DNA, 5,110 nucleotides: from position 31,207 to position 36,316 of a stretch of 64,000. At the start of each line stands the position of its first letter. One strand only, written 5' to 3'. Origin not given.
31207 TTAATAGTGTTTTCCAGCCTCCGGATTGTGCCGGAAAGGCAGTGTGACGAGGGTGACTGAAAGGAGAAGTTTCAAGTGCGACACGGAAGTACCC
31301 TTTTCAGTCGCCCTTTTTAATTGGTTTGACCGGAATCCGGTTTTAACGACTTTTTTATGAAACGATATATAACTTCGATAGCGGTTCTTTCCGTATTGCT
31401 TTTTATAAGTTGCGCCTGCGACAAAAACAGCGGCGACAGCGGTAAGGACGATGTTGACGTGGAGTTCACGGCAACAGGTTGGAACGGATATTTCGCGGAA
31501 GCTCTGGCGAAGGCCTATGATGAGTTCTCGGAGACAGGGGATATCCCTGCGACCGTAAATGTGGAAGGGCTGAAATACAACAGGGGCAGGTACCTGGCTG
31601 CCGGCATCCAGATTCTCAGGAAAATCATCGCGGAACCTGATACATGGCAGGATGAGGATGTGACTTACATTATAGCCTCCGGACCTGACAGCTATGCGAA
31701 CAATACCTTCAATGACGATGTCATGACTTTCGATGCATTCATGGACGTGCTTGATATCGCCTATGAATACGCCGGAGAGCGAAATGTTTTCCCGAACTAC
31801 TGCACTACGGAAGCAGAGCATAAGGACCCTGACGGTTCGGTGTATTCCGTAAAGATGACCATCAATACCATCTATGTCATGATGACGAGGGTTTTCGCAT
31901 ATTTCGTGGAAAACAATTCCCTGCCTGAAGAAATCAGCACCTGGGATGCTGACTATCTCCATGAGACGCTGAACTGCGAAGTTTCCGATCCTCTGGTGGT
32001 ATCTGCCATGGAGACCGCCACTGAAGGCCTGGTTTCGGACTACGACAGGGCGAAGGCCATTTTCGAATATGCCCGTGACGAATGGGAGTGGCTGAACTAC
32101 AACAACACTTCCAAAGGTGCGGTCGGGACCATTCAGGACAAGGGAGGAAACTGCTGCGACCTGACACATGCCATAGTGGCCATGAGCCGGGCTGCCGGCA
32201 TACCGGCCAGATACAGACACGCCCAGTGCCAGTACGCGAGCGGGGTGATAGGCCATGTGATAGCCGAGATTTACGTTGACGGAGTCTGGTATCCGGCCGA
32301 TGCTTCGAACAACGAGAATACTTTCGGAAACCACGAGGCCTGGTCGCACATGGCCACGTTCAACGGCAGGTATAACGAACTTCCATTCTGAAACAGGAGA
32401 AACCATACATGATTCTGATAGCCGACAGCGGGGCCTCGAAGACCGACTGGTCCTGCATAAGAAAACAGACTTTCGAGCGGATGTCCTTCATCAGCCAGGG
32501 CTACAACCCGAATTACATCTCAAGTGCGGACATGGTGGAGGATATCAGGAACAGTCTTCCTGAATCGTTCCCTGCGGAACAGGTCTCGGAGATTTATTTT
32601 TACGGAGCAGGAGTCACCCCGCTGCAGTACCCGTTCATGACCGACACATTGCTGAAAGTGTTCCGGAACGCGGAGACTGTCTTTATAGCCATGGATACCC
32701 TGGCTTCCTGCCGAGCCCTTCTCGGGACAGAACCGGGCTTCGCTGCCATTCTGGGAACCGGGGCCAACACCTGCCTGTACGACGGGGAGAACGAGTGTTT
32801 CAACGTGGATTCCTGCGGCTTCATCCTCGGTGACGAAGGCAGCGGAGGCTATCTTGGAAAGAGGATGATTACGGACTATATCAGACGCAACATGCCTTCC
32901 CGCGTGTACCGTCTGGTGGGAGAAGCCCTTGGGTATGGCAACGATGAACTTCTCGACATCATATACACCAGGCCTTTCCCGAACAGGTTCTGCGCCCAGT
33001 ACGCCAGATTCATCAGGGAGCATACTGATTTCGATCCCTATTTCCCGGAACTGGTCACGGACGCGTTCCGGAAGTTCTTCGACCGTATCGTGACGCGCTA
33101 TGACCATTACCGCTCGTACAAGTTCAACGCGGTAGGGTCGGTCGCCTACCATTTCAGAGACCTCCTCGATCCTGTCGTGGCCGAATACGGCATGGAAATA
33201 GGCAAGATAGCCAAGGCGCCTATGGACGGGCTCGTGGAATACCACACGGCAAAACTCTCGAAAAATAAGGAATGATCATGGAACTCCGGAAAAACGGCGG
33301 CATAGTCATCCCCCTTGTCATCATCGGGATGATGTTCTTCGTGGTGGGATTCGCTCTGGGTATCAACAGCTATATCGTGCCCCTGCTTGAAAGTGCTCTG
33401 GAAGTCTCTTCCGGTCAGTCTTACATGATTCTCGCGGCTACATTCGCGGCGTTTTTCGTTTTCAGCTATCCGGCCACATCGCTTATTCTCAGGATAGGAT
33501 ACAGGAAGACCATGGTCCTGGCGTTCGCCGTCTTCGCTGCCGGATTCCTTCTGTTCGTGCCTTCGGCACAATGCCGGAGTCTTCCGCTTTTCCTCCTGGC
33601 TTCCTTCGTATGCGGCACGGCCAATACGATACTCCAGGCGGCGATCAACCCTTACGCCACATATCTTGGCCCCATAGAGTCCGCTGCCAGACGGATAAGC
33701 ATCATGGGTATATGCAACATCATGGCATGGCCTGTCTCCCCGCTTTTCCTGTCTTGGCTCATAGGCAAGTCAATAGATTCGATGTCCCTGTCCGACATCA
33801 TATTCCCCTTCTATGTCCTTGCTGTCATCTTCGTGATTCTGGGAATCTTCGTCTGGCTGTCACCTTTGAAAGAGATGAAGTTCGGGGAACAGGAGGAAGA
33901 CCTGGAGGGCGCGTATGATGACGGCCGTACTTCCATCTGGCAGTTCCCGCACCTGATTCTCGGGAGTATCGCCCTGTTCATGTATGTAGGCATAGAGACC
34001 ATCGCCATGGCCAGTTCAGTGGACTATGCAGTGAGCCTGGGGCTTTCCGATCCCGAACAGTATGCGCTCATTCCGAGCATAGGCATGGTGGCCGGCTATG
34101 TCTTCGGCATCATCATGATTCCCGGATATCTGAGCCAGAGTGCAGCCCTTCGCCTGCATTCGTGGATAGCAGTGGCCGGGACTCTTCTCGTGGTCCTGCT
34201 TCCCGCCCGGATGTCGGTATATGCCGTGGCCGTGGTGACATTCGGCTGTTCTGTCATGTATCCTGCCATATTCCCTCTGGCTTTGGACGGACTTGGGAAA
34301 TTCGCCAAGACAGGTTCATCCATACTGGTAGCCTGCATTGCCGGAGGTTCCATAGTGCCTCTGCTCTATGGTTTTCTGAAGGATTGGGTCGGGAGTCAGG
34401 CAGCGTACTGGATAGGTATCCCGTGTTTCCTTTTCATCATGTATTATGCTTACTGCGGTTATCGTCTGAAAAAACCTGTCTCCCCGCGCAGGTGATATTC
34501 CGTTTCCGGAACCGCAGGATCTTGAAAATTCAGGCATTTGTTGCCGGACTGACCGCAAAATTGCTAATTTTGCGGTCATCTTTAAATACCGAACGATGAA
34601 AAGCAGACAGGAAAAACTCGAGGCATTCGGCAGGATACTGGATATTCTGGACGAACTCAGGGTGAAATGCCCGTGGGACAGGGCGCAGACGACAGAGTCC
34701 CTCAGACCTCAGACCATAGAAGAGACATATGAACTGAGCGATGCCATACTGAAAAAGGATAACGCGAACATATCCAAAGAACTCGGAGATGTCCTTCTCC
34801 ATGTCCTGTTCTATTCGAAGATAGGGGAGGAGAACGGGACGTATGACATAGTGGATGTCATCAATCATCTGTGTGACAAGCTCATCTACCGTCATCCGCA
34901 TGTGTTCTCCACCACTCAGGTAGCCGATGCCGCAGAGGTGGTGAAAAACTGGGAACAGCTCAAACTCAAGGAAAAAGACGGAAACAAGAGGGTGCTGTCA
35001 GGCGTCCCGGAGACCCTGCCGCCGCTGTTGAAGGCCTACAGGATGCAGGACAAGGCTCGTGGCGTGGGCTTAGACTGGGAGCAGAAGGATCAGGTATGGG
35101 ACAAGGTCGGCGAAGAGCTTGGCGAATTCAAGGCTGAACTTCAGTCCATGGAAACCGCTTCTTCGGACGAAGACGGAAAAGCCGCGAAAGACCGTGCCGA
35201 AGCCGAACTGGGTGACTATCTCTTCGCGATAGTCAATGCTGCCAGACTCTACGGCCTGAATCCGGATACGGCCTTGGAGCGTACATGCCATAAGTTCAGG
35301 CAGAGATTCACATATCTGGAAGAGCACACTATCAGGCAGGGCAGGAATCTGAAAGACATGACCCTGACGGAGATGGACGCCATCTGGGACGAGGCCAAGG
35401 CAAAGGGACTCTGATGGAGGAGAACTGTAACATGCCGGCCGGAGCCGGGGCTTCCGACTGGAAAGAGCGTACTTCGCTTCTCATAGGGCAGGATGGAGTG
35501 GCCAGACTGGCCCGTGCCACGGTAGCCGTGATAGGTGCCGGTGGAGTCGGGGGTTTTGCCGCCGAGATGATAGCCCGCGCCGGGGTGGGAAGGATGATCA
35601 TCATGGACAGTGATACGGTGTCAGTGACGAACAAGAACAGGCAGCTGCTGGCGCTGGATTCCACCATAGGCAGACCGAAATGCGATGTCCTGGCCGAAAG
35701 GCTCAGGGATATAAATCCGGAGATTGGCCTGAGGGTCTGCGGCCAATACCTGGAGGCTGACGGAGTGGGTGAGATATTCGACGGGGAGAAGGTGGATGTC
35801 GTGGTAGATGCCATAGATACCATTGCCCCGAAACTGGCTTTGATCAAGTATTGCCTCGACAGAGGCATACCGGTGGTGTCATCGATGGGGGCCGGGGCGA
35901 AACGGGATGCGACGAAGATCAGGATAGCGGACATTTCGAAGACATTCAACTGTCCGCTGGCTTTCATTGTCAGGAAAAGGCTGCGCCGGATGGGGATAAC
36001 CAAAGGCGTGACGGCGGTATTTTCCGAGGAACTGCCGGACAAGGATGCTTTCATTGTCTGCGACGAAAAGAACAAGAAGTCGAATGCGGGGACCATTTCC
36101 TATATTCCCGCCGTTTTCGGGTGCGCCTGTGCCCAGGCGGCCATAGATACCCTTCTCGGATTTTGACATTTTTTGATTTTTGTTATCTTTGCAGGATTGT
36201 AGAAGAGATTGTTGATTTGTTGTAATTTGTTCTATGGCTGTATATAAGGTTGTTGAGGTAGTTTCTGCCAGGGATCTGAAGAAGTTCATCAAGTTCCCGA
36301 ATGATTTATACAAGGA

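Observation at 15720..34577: DeoR-linked SusC/SusD locus containing MurQ, a MurK-like kinase and a MurT-like permease: candidate peptidoglycan/muropeptide utilisation locus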

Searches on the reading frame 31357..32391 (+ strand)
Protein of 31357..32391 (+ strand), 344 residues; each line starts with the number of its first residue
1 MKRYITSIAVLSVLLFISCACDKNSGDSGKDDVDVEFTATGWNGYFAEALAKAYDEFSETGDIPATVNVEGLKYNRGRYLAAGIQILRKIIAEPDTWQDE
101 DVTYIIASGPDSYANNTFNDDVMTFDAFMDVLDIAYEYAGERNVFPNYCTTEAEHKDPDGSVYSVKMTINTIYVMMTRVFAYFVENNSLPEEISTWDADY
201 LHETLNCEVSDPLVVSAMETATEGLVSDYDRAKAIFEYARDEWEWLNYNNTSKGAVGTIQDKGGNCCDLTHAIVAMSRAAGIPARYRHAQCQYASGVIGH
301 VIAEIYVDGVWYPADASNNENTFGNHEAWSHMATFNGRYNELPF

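Call 5: search_protein_families(library=pfam, proteins=[window:31357-32391:+], max_evalue=0.01)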
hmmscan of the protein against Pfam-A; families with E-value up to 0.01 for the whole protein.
window:31357-32391:+ (344 aa): 1 family
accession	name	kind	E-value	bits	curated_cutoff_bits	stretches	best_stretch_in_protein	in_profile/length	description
PF01841.26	Transglut_core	-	8.7e-18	65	23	1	222-316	8-108/108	Transglutaminase-like superfamily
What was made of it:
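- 31357..32391 (+): Transglutaminase-core (papain-like cysteine peptidase/amidase) lipoprotein: candidate stem-peptide or cross-link endopeptidase (optional module). Transglut_core 8.7e-18 (call 5).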

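Call 36: search_solved_structures(query=window:31357-32391:+, max_evalue=1, show_alignments=1)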
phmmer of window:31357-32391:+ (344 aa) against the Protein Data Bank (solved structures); distinct sequences matched with E-value up to 1: 4.
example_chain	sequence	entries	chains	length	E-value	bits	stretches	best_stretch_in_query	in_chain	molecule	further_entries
3isr_A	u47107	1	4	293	6.5e-06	28.4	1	227-317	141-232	Transglutaminase-like enzymes, putative cysteine protease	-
3doa_A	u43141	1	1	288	0.23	13.4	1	116-143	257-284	Fibrinogen binding protein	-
9k8i_A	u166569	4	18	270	0.7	11.9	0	43-102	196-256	Cage-t32-Zn1-HEHE-36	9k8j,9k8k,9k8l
7dnf_A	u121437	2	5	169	0.9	11.5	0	84-163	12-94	DARPin 63_B7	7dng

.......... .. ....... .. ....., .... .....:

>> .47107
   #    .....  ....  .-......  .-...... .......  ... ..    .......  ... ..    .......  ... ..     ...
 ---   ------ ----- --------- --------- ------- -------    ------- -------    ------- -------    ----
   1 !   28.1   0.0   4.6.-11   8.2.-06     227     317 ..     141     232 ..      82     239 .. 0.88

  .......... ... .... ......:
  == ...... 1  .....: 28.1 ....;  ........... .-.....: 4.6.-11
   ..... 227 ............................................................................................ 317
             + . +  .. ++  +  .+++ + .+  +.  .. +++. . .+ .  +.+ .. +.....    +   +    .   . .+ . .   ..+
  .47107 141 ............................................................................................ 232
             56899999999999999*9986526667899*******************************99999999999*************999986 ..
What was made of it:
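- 31357..32391 (+): The Cys266/His300/Asp315 triad aligns to 3ISR (call 36).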

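Call 78: search_protein_families(library=ncbifam, proteins=[window:31357-32391:+], max_evalue=0.001)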
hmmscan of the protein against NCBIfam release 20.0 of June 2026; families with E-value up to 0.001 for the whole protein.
window:31357-32391:+ (344 aa): 0 families

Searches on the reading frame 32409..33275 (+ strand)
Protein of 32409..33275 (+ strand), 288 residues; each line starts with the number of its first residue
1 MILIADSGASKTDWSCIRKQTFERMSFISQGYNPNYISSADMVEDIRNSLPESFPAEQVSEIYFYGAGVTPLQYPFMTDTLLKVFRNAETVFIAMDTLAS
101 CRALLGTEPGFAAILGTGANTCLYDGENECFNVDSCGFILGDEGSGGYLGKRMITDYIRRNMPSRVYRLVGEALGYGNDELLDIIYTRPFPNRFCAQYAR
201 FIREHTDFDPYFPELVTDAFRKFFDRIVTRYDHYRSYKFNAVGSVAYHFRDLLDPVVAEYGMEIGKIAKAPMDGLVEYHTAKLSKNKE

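Call 3: search_protein_families(library=pfam, proteins=[window:32409-33275:+])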
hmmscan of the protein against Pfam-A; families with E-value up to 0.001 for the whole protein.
window:32409-33275:+ (288 aa): 0 families

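Call 4: search_protein_families(library=ncbifam, proteins=[window:32409-33275:+])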
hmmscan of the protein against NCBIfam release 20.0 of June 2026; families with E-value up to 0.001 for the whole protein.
window:32409-33275:+ (288 aa): 1 family
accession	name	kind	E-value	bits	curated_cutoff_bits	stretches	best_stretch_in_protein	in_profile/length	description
NF046058.1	NagK_SO3507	equivalog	1.4e-06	28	370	1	65-259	77-273/295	N-acetylglucosamine kinase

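Call 9: search_solved_structures(query=window:32409-33275:+, max_evalue=0.01, show_alignments=2)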
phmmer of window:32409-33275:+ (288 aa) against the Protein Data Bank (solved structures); distinct sequences matched with E-value up to 0.01: 7.
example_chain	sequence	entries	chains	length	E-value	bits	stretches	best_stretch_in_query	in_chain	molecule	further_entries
1zxo_A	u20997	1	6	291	2.1e-58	201.2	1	1-280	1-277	conserved hypothetical protein Q8A1P1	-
1zbs_A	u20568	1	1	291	1e-57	199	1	1-280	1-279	hypothetical protein PG1100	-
8oqk_A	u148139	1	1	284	2.1e-56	194.6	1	1-280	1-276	N-acetylglucosamine kinase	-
8ow7_A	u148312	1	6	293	4.1e-56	193.7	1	3-280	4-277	N-acetylglucosamine kinase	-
8oqw_A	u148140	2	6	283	1.4e-53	185.4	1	1-281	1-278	ATPase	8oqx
8ow9_B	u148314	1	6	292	4.1e-53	183.8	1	2-281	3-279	Putative novel MurNAc kinase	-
2e2n_A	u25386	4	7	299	0.00078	22.1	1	26-159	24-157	HEXOKINASE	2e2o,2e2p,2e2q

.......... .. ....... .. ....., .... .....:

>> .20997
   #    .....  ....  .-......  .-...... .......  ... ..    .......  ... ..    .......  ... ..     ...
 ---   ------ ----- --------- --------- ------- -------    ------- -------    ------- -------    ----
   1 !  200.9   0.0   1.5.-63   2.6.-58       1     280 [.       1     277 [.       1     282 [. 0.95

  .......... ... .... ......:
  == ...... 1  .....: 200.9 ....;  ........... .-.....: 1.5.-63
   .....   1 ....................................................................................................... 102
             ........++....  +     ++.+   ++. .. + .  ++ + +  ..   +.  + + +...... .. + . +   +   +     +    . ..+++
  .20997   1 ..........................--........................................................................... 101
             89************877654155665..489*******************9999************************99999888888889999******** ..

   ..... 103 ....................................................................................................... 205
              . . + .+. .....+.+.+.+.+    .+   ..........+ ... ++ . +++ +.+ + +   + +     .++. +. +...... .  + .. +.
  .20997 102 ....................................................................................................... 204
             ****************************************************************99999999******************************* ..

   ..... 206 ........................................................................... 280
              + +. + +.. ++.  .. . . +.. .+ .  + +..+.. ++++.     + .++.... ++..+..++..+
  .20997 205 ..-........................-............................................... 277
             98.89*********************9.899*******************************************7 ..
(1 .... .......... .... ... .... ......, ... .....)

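Call 14: search_solved_structures(query=window:32409-33275:+, max_evalue=1e-20, show_alignments=5)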
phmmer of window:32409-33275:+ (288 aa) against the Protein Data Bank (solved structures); distinct sequences matched with E-value up to 1e-20: 6.
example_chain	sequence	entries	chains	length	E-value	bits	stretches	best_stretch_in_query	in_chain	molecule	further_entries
1zxo_A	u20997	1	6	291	2.1e-58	201.2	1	1-280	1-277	conserved hypothetical protein Q8A1P1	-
1zbs_A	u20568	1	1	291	1e-57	199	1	1-280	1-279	hypothetical protein PG1100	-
8oqk_A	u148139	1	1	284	2.1e-56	194.6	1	1-280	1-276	N-acetylglucosamine kinase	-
8ow7_A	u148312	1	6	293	4.1e-56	193.7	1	3-280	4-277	N-acetylglucosamine kinase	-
8oqw_A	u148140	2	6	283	1.4e-53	185.4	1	1-281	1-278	ATPase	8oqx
8ow9_B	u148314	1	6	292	4.1e-53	183.8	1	2-281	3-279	Putative novel MurNAc kinase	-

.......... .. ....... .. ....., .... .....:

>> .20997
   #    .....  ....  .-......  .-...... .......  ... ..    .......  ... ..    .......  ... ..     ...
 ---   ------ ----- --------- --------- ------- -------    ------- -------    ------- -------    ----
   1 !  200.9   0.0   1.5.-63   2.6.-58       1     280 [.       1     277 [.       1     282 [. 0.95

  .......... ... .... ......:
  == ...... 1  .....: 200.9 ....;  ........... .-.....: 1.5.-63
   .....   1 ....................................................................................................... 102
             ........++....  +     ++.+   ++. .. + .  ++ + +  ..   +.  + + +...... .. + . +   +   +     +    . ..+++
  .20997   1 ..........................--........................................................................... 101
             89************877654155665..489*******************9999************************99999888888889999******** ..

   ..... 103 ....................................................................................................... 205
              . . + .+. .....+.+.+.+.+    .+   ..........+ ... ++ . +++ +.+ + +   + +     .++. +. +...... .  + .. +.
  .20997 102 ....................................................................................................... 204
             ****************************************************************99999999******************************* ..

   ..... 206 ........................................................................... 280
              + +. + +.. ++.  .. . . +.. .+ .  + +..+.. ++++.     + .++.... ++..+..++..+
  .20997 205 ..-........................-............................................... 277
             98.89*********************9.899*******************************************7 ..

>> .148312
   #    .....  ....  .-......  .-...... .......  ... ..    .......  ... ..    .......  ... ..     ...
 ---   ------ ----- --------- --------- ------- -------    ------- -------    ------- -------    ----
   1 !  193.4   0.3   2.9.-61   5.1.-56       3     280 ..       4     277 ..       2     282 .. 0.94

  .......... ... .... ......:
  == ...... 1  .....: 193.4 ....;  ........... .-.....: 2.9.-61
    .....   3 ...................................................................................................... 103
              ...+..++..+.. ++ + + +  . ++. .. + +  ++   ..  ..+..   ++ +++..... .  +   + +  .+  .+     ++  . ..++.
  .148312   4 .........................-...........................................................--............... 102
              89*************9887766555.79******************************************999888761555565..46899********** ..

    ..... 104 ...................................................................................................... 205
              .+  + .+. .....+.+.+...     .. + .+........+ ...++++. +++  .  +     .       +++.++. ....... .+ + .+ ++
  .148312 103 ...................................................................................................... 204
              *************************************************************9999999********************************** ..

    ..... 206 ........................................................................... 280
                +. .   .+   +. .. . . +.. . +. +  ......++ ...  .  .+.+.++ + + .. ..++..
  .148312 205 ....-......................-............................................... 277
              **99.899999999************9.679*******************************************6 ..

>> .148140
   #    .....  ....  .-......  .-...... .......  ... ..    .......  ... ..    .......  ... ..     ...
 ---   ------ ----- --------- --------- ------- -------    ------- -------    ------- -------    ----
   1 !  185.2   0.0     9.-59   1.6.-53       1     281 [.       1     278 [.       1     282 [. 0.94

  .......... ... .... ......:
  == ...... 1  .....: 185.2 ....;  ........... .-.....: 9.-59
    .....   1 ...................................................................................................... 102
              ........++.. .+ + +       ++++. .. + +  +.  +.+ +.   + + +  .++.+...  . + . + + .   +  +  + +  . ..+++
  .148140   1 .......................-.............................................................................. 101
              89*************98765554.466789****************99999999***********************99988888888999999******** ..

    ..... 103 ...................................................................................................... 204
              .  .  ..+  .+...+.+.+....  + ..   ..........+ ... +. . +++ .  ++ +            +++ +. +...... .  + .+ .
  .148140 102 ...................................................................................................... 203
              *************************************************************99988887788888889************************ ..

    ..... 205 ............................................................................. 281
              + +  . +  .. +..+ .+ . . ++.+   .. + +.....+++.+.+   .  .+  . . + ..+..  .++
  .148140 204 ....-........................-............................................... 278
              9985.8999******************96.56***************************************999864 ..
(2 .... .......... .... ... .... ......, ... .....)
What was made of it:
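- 32409..33275 (+): Sugar kinase of the Bacteroidota MurK/K1058/BT_1ZXO family, 'D133-S134' paralogue clade, cytoplasmic. 201 bits to 1ZXO, 194.6 to K1058 (8OQK), 185.4 to MurK (8OQW) (call 14).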

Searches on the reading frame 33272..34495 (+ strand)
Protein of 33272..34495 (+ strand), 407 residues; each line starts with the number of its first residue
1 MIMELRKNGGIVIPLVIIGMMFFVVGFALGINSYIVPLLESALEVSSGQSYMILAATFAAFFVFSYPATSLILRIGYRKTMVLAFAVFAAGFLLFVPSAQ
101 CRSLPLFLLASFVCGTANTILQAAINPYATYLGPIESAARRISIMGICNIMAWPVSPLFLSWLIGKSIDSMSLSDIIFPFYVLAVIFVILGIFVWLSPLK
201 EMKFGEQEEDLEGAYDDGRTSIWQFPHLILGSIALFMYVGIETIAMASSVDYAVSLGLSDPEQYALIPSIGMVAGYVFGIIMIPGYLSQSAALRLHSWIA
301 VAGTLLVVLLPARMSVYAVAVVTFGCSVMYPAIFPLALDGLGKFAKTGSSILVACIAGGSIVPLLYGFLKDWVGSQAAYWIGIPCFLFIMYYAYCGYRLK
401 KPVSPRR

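Call 3: search_protein_families(library=pfam, proteins=[window:33272-34495:+])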
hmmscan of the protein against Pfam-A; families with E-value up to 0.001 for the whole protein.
window:33272-34495:+ (407 aa): 1 family
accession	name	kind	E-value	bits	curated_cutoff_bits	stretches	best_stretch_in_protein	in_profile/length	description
PF07690.21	MFS_1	-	1.1e-19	71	33.4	1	20-361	3-344/347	Major Facilitator Superfamily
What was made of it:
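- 33272..34495 (+): FucP/GluP/NagP-type MFS permease (inner membrane). MFS_1 (call 3).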

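Call 4: search_protein_families(library=ncbifam, proteins=[window:33272-34495:+])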
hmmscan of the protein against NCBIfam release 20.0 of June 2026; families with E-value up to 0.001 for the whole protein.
window:33272-34495:+ (407 aa): 4 families
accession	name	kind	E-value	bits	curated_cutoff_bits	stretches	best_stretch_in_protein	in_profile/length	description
NF046060.1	NagP_SO3503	equivalog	1.8e-78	264.4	625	1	12-400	5-422/423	N-acetylglucosamine MFS transporter NagP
TIGR01272.1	gluP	subfamily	6.9e-62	209.7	202.55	1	95-392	1-310/310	glucose/galactose MFS transporter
TIGR00885.1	fucP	equivalog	4.1e-37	128.4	280.4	2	167-394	176-409/410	L-fucose:H+ symporter permease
NF007524.0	PRK10133.1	equivalog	5.3e-26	91.5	427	2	7-150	20-163/438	L-fucose:H+ symporter permease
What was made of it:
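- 33272..34495 (+): NagP_SO3503 264.4 bits, below its cutoff of 625 (call 4).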

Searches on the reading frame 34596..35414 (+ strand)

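Call 5: search_protein_families(library=pfam, proteins=[window:34596-35414:+], max_evalue=0.01)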
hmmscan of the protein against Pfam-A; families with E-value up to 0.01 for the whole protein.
window:34596-35414:+ (272 aa): 2 families
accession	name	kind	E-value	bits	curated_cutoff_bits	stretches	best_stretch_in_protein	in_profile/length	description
PF03819.22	MazG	-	3e-34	117.5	22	2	31-104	1-74/74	MazG nucleotide pyrophosphohydrolase domain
PF01503.22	PRA-PH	-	1.9e-05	25.4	21.3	0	28-71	21-65/86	Phosphoribosyl-ATP pyrophosphohydrolase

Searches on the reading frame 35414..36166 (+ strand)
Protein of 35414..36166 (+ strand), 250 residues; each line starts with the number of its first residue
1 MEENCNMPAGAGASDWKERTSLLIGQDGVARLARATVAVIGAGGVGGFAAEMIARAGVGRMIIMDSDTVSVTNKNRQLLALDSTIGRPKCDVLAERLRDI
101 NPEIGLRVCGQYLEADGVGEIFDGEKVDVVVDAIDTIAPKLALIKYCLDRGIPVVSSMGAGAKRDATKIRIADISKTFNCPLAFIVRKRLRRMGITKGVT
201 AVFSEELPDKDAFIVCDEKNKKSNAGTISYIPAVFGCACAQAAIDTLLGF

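Call 5: search_protein_families(library=pfam, proteins=[window:35414-36166:+], max_evalue=0.01)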
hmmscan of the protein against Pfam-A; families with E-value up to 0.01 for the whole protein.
window:35414-36166:+ (250 aa): 4 families
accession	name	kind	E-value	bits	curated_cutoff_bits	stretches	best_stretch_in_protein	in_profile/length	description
PF00899.27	ThiF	-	3e-42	144.8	28.1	1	23-249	9-204/238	ThiF family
PF03435.24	Sacchrp_dh_NADP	-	0.0018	19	25.1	1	37-156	1-97/129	Saccharopine dehydrogenase NADP binding domain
PF01494.25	FAD_binding_3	-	0.0052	16.5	22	1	35-73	2-40/349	FAD binding domain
PF03721.20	UDPG_MGDP_dh_N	-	0.008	16.2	27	0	36-77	2-42/187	UDP-glucose/GDP-mannose dehydrogenase family, NAD binding domain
